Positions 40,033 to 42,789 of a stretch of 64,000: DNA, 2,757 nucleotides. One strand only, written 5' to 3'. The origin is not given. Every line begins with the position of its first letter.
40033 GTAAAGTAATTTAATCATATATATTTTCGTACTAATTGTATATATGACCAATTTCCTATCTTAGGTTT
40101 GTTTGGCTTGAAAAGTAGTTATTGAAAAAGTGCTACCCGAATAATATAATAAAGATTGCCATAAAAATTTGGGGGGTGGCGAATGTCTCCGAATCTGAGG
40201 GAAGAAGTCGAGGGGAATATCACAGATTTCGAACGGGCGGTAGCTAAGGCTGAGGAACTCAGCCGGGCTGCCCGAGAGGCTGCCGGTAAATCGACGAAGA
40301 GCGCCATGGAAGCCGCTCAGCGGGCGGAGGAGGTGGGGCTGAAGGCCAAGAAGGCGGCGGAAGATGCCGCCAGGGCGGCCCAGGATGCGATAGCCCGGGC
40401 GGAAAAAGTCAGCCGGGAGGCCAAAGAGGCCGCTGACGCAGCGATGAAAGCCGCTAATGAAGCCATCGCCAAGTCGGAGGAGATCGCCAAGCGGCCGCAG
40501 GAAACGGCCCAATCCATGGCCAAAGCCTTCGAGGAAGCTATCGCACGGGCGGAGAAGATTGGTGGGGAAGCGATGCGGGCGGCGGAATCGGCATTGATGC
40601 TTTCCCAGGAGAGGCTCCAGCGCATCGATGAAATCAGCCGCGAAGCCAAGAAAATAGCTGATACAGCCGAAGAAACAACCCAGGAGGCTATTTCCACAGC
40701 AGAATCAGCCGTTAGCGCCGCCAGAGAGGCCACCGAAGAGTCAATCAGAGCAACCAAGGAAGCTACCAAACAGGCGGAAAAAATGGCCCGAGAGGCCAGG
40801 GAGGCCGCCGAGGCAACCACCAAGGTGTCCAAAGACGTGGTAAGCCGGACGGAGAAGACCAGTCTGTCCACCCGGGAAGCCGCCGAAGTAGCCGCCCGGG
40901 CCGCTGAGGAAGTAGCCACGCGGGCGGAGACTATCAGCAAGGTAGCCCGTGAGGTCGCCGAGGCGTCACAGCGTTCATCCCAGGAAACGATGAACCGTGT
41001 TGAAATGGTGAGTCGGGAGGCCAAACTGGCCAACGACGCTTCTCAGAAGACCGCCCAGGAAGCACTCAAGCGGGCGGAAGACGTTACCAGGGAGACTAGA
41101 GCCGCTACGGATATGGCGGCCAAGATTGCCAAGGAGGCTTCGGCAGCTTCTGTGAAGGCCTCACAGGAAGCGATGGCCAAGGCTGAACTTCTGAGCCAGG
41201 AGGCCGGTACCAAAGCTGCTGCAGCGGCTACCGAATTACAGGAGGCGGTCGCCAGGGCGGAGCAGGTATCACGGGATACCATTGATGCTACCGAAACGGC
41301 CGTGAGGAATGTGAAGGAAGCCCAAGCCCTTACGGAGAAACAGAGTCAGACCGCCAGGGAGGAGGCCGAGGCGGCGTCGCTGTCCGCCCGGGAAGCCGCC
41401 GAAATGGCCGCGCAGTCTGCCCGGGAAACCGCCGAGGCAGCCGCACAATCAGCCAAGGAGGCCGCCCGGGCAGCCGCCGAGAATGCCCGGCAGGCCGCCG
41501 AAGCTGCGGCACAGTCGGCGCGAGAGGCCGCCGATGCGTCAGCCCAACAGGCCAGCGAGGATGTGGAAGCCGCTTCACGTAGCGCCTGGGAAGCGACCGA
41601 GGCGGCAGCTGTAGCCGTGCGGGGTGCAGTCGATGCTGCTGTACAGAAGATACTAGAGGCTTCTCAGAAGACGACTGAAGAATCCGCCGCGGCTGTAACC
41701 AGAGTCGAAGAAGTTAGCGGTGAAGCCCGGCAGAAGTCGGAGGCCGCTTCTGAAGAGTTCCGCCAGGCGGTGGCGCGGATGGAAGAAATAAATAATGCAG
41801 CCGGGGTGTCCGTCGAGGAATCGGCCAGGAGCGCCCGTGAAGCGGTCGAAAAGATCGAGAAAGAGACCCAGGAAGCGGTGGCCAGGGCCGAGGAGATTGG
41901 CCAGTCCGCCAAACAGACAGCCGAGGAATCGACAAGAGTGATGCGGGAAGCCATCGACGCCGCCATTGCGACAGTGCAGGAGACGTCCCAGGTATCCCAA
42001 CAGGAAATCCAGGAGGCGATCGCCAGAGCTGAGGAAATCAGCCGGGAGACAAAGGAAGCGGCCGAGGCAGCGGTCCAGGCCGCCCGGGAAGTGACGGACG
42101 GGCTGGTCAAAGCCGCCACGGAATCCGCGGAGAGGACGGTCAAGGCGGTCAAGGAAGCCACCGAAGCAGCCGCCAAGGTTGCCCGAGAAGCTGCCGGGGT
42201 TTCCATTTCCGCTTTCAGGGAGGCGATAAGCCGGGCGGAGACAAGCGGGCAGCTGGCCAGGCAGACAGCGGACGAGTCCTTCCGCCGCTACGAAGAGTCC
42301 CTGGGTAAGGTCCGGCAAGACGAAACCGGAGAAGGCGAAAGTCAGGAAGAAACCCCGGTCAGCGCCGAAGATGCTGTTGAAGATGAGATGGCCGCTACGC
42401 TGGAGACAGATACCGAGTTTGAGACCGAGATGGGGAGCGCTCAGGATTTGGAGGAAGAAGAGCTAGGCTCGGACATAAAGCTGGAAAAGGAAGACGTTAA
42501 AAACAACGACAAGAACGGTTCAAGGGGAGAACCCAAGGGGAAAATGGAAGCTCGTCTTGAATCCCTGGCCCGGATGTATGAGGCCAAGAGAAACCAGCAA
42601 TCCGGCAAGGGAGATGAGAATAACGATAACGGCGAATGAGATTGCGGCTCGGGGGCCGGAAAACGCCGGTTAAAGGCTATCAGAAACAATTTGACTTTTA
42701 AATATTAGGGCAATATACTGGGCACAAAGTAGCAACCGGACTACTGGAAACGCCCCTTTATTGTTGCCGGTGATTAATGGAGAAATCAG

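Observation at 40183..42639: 818-aa protein with an exactly phased 25-residue repeat and a central pure hendecad block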

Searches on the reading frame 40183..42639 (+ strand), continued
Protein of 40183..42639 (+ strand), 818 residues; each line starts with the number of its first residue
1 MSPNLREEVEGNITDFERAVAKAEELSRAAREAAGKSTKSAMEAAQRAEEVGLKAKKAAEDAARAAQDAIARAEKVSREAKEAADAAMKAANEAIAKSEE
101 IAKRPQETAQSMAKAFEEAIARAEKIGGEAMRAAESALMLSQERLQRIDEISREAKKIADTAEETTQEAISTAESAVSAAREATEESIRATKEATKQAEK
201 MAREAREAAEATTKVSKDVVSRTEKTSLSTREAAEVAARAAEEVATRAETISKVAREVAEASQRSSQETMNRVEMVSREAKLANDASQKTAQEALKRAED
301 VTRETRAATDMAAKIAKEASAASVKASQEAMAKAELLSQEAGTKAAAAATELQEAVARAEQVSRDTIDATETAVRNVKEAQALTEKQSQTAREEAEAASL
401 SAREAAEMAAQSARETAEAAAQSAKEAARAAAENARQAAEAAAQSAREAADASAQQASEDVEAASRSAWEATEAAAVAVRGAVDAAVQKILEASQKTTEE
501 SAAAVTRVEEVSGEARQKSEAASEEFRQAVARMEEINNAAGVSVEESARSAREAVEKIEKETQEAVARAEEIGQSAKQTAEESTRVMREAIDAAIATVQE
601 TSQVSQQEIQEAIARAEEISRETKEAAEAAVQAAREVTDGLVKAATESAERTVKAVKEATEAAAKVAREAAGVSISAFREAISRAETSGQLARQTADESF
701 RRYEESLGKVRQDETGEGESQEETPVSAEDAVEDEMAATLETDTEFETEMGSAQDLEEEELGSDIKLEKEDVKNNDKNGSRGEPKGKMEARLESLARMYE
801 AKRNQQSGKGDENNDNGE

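Call 65: search_protein_families(library=pfam, proteins=[window:40183-42639:+, P0148, P0001], max_evalue=10)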
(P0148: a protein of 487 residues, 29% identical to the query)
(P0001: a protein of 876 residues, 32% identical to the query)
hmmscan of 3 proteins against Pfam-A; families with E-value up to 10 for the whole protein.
window:40183-42639:+ (818 aa): 5 families
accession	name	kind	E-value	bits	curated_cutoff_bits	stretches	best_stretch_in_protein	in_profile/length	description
PF10157.14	BORCS6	-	0.0021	18.6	35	4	553-630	7-87/101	BLOC-1-related complex sub-unit 6 C-terminal helix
PF00538.25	Linker_histone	-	0.15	12.8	22.4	1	587-622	4-38/74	linker histone H1 and H5 family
PF09361.15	Phasin_2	-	0.82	10.4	24.9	5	570-664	1-97/100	Phasin protein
PF12363.14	Phage_TAC_12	-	0.95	10.4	26.2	1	579-632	45-95/111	Phage tail assembly chaperone protein, TAC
PF04324.20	Fer2_BFD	-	2.8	8.8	26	0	636-663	7-34/50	BFD-like [2Fe-2S] binding domain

P0148 (487 aa): 8 families
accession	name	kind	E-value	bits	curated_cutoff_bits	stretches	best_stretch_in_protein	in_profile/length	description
PF07464.16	ApoLp-III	-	0.00091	19.8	36.3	4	295-369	15-84/146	Apolipophorin-III precursor (apoLp-III)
PF17875.7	RPA43_OB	-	0.007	17.2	27.6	1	15-108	12-81/115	RPA43 OB domain in RNA Pol I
PF03361.19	Herpes_IE2_3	-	0.043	14.1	25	2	259-324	31-98/162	Herpes virus intermediate/early protein 2/3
PF06698.16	DUF1192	-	0.077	13.6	25.5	1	250-286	9-44/58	Protein of unknown function (DUF1192)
PF15050.11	SCIMP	-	1.3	9.9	27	1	377-451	53-129/132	SCIMP protein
PF11098.13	Chlorosome_CsmC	-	4.4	7.7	26.3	2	289-358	64-133/139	Chlorosome envelope protein C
PF06311.17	NumbF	-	5.7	7.9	27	1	239-276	55-92/94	NUMB domain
PF12451.13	VPS11_C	-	6.9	7.4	25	1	124-147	7-30/45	Vacuolar protein sorting protein 11 C terminal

P0001 (876 aa): 10 families
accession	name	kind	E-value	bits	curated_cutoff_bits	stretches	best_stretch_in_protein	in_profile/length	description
PF02518.31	HATPase_c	-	7.7e-31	107.3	26.4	1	764-872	2-110/111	Histidine kinase-, DNA gyrase B-, and HSP90-like ATPase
PF00512.31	HisKA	-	1.6e-15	57.4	26.9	1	651-712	2-61/66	His Kinase A (phospho-acceptor) domain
PF00989.32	PAS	-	2.3e-07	31.2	22.6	1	169-213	2-46/113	PAS fold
PF13188.13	PAS_8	-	2.5e-07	30.8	21.8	1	169-216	2-50/65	PAS domain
PF08448.16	PAS_4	-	1.8e-05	25.3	23.1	1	175-217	2-45/110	PAS fold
PF13426.13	PAS_9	-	0.00065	20.4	27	1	178-261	1-102/103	PAS domain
PF00072.30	Response_reg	-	0.0014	19.2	30.2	1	54-133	23-101/111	Response regulator receiver domain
PF24820.1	Diguanyl_cycl_sensor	-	0.0028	18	28.1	1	174-212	2-40/109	Diguanylate cyclase-like sensor domain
PF08954.16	Trimer_CC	-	0.09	12.9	27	4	580-602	7-29/52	Trimerisation motif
PF21370.4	PAS_GdpP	-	0.12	13.2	27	1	175-214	10-47/90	Cyclic-di-AMP phosphodiesterase GdpP-like, PAS domain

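Call 70: find_related_loci(query=A2, collection=metagenome_contigs, flank=7000)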
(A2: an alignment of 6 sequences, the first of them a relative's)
Query A2 (379 aa) in metagenome_contigs; peptide patterns used: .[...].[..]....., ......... (x = any residue, [..] = any of these).
600 stretches matched a pattern (row limit reached: there are more); 558 encode a relative of the query (tblastn E <= 1e-3); the best 80 are kept; 80 distinct loci.
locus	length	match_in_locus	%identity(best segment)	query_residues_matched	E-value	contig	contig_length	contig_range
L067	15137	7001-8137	96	1-379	0e+0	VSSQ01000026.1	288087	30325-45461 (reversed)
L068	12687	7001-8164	63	1-378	2e-163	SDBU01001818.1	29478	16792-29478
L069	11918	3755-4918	63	1-378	2e-163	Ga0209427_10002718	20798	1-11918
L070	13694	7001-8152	60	1-378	7e-159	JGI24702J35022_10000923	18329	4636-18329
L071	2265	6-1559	61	1-378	2e-169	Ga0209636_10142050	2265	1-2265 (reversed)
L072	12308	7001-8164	64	1-378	2e-157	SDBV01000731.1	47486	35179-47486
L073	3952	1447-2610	62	1-378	3e-161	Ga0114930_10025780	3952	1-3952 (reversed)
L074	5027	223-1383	62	1-378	1e-158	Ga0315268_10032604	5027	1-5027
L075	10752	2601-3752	60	1-375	8e-156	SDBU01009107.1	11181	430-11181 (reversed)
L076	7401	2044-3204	64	2-378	2e-155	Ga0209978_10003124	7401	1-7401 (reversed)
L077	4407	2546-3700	63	1-375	2e-159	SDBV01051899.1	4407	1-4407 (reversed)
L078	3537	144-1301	63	1-376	8e-162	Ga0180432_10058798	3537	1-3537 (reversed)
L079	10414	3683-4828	64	1-375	3e-155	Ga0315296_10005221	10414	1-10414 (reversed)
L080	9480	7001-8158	63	1-376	4e-155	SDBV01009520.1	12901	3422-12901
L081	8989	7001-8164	62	1-378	7e-155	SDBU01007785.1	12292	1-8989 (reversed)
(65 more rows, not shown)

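Call 88: fold_search(model_id=the predicted structure, library=pdb)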
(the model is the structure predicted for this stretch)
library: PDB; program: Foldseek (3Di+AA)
matches with E <= 10: 573; with E <= 0.001: 2
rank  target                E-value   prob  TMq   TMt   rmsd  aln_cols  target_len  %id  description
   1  8w20_A                2.8e-04  1.00  0.17  0.18  17.7       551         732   16  Umb1 umbrella toxin particle (released 2024-04-17)
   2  9mg8_B                6.9e-04  0.99  0.09  0.18  46.5       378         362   19  Crystal Structure of b-iTHR-110 (released 2025-12-17)
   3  9mg8_A                3.9e-03  0.90  0.09  0.17  48.9       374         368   20  Crystal Structure of b-iTHR-110 (released 2025-12-17)
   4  8ga7                  2.2e-02  0.47  0.08  0.11  54.0       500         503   17  Geometrically programmable nanomaterial construction using regularized protein building blocks (released 2024-03-13)
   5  9d01                  2.5e-02  0.51  0.08  0.16  54.7       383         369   18  Crystal Structure of a-iTHR-201 (released 2025-12-10)
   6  7a0g_EEE              3.4e-02  0.99  0.16  0.34  29.3       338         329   11  Structure of the SmhB pore of the tripartite alpha-pore forming toxin, Smh, from Serratia marcescens. (released 2021-03-31)
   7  6grj_A                5.5e-02  0.97  0.16  0.32  31.0       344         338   11  Structure of the AhlB pore of the tripartite alpha-pore forming toxin, AHL, from Aeromonas hydrophila. (released 2019-07-03)
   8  6grj_E                5.5e-02  0.95  0.16  0.31  30.1       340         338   10  Structure of the AhlB pore of the tripartite alpha-pore forming toxin, AHL, from Aeromonas hydrophila. (released 2019-07-03)
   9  7a0g_AAA              5.8e-02  0.98  0.16  0.33  29.6       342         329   11  Structure of the SmhB pore of the tripartite alpha-pore forming toxin, Smh, from Serratia marcescens. (released 2021-03-31)
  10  6h2f_A                6.0e-02  0.97  0.16  0.33  31.3       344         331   10  Structure of the pre-pore AhlB of the tripartite alpha-pore forming toxin, AHL, from Aeromonas hydrophila. (released 2019-07-10)
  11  6xr1                  6.0e-02  0.28  0.06  0.09  42.0       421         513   20  Computationally designed right-handed alpha/alpha single-chain toroid with 9 repeats (released 2021-07-14)
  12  6h2f_C                6.6e-02  0.92  0.15  0.29  30.2       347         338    9  Structure of the pre-pore AhlB of the tripartite alpha-pore forming toxin, AHL, from Aeromonas hydrophila. (released 2019-07-10)
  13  4tql_B                6.9e-02  0.97  0.13  0.39  19.3       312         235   13  Computationally designed three helix bundle (released 2014-10-15)
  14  6h2x                  7.6e-02  0.38  0.10  0.18  52.7       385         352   14  MukB coiled-coil elbow from E. coli (released 2019-03-06)
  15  6grj_H                8.3e-02  0.96  0.16  0.33  31.0       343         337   11  Structure of the AhlB pore of the tripartite alpha-pore forming toxin, AHL, from Aeromonas hydrophila. (released 2019-07-03)
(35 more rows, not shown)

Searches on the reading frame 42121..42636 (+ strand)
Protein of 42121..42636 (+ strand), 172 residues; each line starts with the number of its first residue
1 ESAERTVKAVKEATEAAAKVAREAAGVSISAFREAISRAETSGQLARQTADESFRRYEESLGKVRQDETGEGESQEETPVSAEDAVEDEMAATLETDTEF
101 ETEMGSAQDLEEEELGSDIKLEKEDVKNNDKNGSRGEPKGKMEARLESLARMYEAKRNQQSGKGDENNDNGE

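Call 63: find_homologous_proteins(query=A1, max_evalue=0.001)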
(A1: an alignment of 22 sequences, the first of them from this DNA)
Query A1 (22 sequences) (172 aa, profile of the alignment): 16 proteins with E <= 0.001 among 8000 candidates.
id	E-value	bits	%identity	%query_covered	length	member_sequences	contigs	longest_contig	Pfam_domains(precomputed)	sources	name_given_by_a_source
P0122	3.3e-44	169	46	90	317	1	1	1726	PF01073.26,PF00106.32,PF01370.28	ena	-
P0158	2.0e-34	137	20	87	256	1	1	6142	-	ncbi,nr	ncbi:MAG: hypothetical protein U9Q31_00180, partial [Chloroflexota bacterium]|nr:hypothetical protei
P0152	7.0e-34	136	36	26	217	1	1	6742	-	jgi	jgi:hypothetical protein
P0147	9.4e-31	125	30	84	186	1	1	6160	-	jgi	jgi:hypothetical protein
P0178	1.4e-30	125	33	97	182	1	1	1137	-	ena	-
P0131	1.6e-23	102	43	20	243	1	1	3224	-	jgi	jgi:hypothetical protein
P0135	1.4e-22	99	43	76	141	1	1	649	-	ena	-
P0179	3.7e-22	97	30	92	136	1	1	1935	PF04614.18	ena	-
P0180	6.8e-20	90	31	84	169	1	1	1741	-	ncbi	-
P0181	7.6e-17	80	52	12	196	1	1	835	-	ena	-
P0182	1.2e-16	80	50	22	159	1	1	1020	-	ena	-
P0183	2.5e-14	72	49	30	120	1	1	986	-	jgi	jgi:hypothetical protein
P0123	4.6e-14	71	84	30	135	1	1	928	PF01288.26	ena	-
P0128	1.2e-12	67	64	34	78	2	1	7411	-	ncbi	-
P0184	2.5e-12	66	44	21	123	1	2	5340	-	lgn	-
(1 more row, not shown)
